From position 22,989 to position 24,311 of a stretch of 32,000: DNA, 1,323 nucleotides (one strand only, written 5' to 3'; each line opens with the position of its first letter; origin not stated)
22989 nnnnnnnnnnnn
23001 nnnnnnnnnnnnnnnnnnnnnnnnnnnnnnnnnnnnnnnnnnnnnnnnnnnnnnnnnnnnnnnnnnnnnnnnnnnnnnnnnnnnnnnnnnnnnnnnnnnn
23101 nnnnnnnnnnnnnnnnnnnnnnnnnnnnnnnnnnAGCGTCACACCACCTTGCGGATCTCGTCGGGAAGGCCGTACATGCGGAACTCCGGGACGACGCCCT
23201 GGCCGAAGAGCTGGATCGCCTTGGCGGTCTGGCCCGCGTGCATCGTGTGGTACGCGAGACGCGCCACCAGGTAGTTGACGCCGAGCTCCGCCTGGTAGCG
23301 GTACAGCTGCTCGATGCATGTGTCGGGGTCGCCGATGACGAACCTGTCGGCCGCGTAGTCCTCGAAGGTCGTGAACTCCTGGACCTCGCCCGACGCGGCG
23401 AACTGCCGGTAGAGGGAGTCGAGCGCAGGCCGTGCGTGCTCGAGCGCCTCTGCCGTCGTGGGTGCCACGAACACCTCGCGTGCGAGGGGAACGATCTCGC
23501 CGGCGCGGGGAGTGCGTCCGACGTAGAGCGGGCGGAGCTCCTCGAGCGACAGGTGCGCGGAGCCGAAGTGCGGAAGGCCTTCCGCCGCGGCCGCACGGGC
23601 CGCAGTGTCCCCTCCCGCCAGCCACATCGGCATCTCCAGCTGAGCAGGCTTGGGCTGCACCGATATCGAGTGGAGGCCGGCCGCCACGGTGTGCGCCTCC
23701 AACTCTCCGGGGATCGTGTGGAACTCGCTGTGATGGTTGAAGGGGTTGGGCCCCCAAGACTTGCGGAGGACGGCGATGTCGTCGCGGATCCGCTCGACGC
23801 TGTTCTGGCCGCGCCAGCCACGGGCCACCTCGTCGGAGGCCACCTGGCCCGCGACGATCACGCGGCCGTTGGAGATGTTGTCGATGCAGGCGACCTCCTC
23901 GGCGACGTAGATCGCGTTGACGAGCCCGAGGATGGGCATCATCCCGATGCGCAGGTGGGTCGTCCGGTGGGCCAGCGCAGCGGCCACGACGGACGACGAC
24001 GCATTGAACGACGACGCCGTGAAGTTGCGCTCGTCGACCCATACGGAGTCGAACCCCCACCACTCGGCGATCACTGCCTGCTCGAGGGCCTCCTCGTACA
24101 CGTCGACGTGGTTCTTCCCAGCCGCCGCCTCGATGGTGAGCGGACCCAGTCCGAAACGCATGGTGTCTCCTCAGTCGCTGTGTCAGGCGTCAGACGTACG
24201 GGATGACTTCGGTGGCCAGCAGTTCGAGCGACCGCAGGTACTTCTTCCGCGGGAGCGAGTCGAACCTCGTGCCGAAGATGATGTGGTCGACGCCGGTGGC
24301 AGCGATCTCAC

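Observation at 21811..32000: Uncharacterised CoA-thioester catabolic island: PaaK-like ligase, two LLM pairs, BadI/MenB-like crotonase, hydroxyacyl-CoA dehydrogenase, family III CoA-transferase and thiolase under a TrmB regulator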

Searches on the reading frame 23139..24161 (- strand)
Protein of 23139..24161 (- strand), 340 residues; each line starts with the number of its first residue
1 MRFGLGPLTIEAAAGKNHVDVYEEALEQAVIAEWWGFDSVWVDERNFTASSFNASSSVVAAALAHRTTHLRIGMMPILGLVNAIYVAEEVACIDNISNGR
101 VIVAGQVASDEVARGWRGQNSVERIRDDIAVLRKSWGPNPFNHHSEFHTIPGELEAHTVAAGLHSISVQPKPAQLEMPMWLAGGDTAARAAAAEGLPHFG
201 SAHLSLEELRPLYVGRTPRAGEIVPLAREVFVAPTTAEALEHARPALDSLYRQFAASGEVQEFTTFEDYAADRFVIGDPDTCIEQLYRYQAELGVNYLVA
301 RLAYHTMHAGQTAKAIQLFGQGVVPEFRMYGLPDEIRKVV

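Call 5: search_protein_families(library=pfam, proteins=[window:23139-24161:-], max_evalue=0.001)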
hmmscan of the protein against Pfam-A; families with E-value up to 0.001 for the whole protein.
window:23139-24161:- (340 aa): 1 family
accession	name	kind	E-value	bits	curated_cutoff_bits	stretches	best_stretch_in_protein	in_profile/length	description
PF00296.26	Bac_luciferase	-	1.4e-29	103.9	27.9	1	14-291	14-309/314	Luciferase-like monooxygenase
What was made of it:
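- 23139..24161 (-): LLM_A, the degenerate partner subunit of LLM pair 1. Pfam Bac_luciferase at 104 bits (call 5).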

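Call 6: search_protein_families(library=ncbifam, proteins=[window:23139-24161:-], max_evalue=0.001)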
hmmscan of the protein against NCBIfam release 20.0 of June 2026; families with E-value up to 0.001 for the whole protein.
window:23139-24161:- (340 aa): 18 families
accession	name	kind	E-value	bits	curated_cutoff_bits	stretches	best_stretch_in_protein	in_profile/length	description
TIGR04020.1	seco_metab_LLM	subfamily_domain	1.8e-18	66.8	244.45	1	17-185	13-173/341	MupA/Atu3671 family FMN-dependent luciferase-like monooxygenase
TIGR04027.1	LLM_KPN_01858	hypoth_equivalog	1e-17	64.1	412.9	1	19-144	16-146/326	putative FMN-dependent luciferase-like monooxygenase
TIGR03858.1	LLM_2I7G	subfamily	5.1e-16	58.6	462.25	2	160-327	154-336/337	Atu2307/SP_0267 family LLM class monooxygenase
TIGR03619.1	F420_Rv2161c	subfamily_domain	1.5e-15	57.5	166.9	1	28-200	3-184/247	TIGR03619 family F420-dependent LLM class oxidoreductase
TIGR03558.1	oxido_grp_1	subfamily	2.8e-11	43.2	166.95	1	13-253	10-245/325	MsnO8 family LLM class oxidoreductase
TIGR04021.1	LLM_DMSO2_sfnG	equivalog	1e-10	41.6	382.95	1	22-194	27-195/350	dimethylsulfone monooxygenase SfnG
TIGR03559.1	F420_Rv3520c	subfamily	1.1e-10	41.2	335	1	22-190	12-177/325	LLM class F420-dependent oxidoreductase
NF052254.1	luciferase_Alph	exception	6.5e-09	35.4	600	1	15-102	14-102/354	luciferase subunit alpha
TIGR03571.1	lucif_BA3436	subfamily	9.9e-08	31.6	303.9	1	17-155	25-172/304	TIGR03571 family LLM class oxidoreductase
TIGR04036.1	LLM_CE1758_fam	subfamily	1.6e-07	30.5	479.1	0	4-149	7-157/355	CE1758 family FMN-dependent luciferase-like monooxygenase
NF007802.0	PRK10508.1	equivalog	4.2e-07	29.3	540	1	13-205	17-194/335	luciferase-like monooxygenase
TIGR03621.1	F420_MSMEG_2516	subfamily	1.3e-06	27.8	213.15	1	23-183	14-157/295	TIGR03621 family F420-dependent LLM class oxidoreductase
NF002619.0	PRK02271.1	equivalog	1.4e-06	27.8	276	1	24-157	15-146/329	5,10-methylenetetrahydromethanopterin reductase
TIGR04024.1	F420_NP1902A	hypoth_equivalog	4.3e-06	25.7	345.4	1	19-152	11-142/330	TIGR04024 family LLM class F420-dependent oxidoreductase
TIGR03555.1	F420_mer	equivalog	5.8e-06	25.9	348.7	0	28-140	17-127/325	5,10-methylenetetrahydromethanopterin reductase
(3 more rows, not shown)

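Call 30: search_solved_structures(query=window:23139-24161:-, max_evalue=0.001)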
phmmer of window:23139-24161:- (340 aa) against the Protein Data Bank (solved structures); distinct sequences matched with E-value up to 0.001: 6.
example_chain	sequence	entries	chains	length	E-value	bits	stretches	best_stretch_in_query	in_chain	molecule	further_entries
6ket_A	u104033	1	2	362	1.4e-10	44.3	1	22-181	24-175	PuwE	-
8k74_A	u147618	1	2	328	1.6e-09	40.9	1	22-328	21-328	Alkanal monooxygenase alpha chain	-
2i7g_A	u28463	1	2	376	2.6e-07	33.6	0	163-328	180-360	Monooxygenase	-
8cbb_A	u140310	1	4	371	1.1e-06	31.6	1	22-103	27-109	Alkanal monooxygenase alpha chain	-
7bip_A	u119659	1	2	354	0.00033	23.4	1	1-148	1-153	Luciferase-like monooxygenase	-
1brl_A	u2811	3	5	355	0.00039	23.1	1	18-101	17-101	BACTERIAL LUCIFERASE | Alkanal monooxygenase alpha chain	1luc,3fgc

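Call 82: find_encoding_contigs(protein=window:23139-24161:-, flank=10000, max_places=4)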
Protein window:23139-24161:- (340 aa): 1 contig read that carries it; 1 place shown.
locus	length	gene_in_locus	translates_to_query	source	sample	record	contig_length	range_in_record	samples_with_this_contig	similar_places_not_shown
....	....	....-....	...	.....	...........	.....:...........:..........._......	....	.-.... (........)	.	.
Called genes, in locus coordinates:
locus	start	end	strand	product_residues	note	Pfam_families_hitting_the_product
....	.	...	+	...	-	?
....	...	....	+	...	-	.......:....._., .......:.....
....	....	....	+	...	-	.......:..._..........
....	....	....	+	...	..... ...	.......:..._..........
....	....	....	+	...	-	?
